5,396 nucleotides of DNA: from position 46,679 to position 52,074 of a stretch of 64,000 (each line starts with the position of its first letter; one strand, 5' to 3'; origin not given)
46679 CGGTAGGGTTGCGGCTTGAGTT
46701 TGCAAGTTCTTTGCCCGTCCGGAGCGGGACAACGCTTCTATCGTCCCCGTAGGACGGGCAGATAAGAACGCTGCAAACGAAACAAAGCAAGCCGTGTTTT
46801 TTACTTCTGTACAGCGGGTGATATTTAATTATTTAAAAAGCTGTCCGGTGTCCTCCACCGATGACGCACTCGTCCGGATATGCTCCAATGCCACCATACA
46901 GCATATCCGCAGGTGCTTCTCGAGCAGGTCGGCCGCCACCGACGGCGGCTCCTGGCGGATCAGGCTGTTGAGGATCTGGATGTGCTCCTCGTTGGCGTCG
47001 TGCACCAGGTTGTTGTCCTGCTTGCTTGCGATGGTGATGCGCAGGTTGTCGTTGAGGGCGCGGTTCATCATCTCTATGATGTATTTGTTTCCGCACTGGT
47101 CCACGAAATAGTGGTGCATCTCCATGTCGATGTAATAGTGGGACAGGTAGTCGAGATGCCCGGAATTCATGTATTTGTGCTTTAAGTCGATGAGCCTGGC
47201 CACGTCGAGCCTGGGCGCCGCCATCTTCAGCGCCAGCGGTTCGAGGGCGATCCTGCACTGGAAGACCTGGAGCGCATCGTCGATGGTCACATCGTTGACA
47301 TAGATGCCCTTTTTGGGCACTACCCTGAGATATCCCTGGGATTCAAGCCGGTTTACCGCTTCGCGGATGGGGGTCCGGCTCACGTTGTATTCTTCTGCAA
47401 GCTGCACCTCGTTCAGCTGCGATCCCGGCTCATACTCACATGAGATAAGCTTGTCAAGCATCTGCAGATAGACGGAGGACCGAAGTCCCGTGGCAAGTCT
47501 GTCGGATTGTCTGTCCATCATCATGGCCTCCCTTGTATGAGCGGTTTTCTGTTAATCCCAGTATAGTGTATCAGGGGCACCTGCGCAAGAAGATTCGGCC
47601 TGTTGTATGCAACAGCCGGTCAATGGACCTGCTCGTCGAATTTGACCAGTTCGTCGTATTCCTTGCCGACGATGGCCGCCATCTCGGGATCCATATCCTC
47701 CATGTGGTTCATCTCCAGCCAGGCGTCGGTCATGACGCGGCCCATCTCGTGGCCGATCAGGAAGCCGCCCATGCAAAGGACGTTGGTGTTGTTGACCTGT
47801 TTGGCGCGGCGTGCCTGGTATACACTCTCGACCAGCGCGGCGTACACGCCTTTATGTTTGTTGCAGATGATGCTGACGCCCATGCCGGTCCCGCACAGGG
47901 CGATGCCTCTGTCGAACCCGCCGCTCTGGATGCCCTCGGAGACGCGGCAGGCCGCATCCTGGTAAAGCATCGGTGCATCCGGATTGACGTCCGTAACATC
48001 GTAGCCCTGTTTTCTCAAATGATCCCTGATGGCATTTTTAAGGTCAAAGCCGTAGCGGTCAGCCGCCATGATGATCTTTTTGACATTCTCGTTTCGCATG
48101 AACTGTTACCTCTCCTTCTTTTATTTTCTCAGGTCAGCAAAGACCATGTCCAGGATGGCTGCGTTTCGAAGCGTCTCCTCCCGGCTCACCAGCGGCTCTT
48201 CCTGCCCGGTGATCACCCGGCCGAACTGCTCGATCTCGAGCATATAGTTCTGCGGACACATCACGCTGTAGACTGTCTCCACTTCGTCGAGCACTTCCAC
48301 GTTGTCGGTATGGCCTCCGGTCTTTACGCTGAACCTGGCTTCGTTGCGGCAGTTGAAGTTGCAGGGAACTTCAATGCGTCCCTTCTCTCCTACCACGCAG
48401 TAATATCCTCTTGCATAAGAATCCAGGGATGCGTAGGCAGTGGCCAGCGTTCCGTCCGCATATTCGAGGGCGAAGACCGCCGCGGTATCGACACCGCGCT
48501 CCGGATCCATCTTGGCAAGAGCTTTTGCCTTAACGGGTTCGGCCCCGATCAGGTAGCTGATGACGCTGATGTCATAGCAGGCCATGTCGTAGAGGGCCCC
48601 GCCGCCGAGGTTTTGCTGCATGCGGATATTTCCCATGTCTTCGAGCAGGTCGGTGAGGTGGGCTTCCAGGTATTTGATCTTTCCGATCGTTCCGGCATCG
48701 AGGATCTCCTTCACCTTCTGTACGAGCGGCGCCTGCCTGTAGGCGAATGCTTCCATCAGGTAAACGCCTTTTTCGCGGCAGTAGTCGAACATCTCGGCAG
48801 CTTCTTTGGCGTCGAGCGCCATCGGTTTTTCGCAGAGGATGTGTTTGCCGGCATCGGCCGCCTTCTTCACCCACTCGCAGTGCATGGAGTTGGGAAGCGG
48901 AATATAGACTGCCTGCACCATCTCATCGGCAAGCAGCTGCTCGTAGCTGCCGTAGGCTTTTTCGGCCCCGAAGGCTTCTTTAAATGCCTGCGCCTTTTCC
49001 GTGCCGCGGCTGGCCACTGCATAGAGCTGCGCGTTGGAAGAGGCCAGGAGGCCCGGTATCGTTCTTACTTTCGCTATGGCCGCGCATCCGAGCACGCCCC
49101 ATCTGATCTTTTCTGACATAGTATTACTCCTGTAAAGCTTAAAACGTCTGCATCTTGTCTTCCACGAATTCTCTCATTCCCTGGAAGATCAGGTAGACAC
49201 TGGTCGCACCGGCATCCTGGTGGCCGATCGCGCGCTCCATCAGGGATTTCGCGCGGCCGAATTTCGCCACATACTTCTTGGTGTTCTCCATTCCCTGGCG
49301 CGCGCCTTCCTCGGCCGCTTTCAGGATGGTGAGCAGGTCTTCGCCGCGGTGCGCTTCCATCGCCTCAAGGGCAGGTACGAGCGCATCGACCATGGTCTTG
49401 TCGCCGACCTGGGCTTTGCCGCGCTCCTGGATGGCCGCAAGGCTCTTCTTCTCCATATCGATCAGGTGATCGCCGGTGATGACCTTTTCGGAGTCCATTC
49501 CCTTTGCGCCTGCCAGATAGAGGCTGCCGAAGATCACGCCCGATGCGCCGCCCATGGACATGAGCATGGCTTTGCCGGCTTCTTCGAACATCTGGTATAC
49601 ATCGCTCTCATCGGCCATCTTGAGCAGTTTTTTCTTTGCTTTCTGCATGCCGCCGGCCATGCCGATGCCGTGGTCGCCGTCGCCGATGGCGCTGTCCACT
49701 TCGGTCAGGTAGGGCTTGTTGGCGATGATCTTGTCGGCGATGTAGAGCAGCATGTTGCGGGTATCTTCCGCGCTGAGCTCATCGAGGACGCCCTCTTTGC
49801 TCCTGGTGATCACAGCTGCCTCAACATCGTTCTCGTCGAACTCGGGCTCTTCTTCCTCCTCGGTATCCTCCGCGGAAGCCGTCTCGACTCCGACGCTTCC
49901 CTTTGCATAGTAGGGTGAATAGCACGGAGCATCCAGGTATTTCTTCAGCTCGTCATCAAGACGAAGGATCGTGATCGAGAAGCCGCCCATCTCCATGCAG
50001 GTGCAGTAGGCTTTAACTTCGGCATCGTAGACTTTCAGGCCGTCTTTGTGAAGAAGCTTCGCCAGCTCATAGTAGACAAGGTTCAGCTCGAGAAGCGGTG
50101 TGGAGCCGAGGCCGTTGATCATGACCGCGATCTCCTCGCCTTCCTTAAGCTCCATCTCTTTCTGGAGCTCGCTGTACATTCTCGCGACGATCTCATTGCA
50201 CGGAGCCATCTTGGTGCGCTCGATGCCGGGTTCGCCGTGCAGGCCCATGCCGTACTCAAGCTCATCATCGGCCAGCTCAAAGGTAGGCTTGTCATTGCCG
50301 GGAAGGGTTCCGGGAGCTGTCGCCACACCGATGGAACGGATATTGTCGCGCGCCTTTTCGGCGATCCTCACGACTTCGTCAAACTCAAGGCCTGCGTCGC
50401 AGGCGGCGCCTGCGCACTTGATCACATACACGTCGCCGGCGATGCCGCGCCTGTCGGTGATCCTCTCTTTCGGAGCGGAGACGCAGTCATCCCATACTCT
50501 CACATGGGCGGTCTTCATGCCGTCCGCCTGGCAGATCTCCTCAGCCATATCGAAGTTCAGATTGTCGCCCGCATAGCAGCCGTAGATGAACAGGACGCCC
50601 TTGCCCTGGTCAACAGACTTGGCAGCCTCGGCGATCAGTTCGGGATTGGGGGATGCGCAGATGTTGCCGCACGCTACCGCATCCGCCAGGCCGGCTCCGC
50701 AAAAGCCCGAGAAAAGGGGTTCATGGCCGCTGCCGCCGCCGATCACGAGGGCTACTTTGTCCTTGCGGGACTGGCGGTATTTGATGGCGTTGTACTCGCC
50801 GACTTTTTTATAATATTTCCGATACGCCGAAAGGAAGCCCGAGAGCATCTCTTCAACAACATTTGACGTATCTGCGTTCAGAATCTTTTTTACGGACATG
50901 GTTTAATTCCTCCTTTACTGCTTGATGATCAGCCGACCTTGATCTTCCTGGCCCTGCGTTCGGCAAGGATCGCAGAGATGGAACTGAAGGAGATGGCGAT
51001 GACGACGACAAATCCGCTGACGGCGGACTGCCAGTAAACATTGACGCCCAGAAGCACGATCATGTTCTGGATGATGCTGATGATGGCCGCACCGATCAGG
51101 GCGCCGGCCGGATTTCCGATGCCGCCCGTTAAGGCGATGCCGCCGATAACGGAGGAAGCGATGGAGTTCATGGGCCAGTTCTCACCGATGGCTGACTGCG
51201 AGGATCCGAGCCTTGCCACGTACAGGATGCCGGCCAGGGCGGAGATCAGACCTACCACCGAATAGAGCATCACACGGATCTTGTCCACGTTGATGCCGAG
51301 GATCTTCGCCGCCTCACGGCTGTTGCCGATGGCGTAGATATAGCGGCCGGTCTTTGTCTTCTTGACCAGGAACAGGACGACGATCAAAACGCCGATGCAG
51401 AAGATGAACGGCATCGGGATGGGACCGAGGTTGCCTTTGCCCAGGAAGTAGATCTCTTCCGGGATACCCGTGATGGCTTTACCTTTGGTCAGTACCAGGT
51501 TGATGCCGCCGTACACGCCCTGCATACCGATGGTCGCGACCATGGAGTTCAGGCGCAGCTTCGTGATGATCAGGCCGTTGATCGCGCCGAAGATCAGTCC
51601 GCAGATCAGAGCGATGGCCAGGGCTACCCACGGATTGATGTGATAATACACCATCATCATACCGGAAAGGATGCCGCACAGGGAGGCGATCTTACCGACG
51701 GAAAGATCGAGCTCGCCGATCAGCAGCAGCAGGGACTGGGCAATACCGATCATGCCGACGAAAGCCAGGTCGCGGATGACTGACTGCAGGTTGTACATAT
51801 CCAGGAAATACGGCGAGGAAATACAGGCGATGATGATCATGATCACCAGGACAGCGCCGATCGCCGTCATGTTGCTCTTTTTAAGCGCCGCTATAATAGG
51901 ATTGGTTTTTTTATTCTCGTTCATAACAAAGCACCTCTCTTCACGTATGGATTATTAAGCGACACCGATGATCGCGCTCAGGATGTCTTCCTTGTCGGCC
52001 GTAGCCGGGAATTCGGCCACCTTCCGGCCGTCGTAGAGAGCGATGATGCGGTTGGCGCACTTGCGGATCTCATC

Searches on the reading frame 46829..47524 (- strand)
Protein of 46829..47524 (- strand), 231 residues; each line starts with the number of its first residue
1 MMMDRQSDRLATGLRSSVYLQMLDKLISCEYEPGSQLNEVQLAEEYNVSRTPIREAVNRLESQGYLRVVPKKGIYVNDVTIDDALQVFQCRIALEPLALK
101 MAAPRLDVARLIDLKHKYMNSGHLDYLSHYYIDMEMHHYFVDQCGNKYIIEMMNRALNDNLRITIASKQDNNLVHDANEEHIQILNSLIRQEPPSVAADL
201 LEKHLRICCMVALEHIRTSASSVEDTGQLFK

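Call 29: search_protein_families(library=pfam, proteins=[window:46829-47524:-], max_evalue=0.001)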
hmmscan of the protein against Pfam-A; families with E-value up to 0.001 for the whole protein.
window:46829-47524:- (231 aa): 5 families
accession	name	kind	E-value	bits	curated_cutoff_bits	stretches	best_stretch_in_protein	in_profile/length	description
PF00392.27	GntR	-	9.1e-18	64.1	27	1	15-76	2-64/64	Bacterial regulatory proteins, gntR family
PF07729.17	FCD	-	1.3e-11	45.4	24.3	1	86-206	1-124/125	FCD domain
PF01325.25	Fe_dep_repress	-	2.4e-05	24.9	26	1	40-74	26-60/60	Iron dependent repressor, N-terminal DNA binding domain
PF13412.12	HTH_24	-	0.00014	21.8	21.9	1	40-67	21-48/48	Winged helix-turn-helix DNA-binding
PF08279.18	HTH_11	-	0.00055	20.2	25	0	41-73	20-53/55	HTH domain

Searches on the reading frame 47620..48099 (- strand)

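Call 29: search_protein_families(library=pfam, proteins=[window:47620-48099:-], max_evalue=0.001)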
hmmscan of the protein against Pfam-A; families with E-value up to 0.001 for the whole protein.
window:47620-48099:- (159 aa): 1 family
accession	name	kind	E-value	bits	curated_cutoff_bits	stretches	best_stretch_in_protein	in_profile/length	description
PF02502.23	LacAB_rpiB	-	3.6e-38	131.1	24.7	1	9-132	1-126/138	Ribose/Galactose Isomerase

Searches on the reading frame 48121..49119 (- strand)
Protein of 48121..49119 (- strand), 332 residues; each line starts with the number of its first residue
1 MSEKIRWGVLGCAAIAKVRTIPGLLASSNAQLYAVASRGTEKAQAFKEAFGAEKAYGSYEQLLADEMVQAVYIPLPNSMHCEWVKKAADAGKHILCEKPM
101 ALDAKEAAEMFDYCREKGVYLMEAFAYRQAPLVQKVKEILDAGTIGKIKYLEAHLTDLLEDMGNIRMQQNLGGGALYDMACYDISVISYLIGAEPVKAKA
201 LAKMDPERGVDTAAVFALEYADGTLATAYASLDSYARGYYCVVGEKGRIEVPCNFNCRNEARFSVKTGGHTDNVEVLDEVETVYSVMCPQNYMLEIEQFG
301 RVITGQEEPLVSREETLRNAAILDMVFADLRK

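Call 29: search_protein_families(library=pfam, proteins=[window:48121-49119:-], max_evalue=0.001)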
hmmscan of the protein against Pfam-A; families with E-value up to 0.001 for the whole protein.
window:48121-49119:- (332 aa): 3 families
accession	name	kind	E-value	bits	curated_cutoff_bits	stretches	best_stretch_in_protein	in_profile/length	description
PF01408.29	GFO_IDH_MocA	-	3e-27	96.1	24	1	5-124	1-119/120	Oxidoreductase family, NAD-binding Rossmann fold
PF22725.1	GFO_IDH_MocA_C3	-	2.5e-25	89.3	27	1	133-250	1-124/124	GFO/IDH/MocA C-terminal domain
PF02894.22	GFO_IDH_MocA_C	-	5.1e-17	62.8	22.9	1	137-328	1-208/218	Oxidoreductase family, C-terminal alpha/beta domain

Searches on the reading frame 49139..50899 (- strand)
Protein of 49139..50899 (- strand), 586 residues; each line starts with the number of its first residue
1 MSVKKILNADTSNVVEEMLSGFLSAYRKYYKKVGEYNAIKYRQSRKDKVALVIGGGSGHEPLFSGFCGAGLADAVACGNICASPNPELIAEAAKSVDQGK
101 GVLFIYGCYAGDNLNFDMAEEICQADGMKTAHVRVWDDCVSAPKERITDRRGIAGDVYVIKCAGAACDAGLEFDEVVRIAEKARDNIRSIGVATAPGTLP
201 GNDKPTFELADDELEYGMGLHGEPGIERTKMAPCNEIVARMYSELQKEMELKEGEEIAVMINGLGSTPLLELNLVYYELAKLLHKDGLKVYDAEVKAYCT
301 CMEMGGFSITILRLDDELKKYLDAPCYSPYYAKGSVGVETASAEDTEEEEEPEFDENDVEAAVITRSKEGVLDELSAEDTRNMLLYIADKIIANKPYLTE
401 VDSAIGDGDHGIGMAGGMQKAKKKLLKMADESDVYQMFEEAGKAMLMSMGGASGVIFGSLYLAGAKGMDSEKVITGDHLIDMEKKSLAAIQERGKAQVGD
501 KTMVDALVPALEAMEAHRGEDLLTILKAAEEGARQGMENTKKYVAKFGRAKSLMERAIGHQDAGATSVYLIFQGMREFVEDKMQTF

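Call 29: search_protein_families(library=pfam, proteins=[window:49139-50899:-], max_evalue=0.001)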
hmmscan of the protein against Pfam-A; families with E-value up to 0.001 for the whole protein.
window:49139-50899:- (586 aa): 2 families
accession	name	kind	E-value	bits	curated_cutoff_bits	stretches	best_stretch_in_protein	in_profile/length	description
PF02733.22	Dak1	-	5.1e-109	364.4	31.4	1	21-329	2-312/313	Dak1 domain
PF02734.22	Dak2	-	1.3e-49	168.9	27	1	404-576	1-173/174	DAK2 domain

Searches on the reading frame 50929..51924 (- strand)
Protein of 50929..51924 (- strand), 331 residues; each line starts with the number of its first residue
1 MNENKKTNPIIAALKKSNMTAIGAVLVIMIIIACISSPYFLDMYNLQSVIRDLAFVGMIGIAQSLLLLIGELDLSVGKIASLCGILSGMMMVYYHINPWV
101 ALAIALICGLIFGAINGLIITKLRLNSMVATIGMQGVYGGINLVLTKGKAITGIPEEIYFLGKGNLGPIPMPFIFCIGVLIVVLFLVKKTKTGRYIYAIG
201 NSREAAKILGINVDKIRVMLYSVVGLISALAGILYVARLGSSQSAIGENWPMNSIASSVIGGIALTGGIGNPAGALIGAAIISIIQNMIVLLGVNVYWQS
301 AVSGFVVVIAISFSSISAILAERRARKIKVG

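Call 29: search_protein_families(library=pfam, proteins=[window:50929-51924:-], max_evalue=0.001)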
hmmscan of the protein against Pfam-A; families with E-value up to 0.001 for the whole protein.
window:50929-51924:- (331 aa): 1 family
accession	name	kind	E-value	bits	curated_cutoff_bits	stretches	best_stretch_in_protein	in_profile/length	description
PF02653.21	BPD_transp_2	-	2.2e-40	138.9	26.8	1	48-310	4-268/269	Branched-chain amino acid transport system / permease component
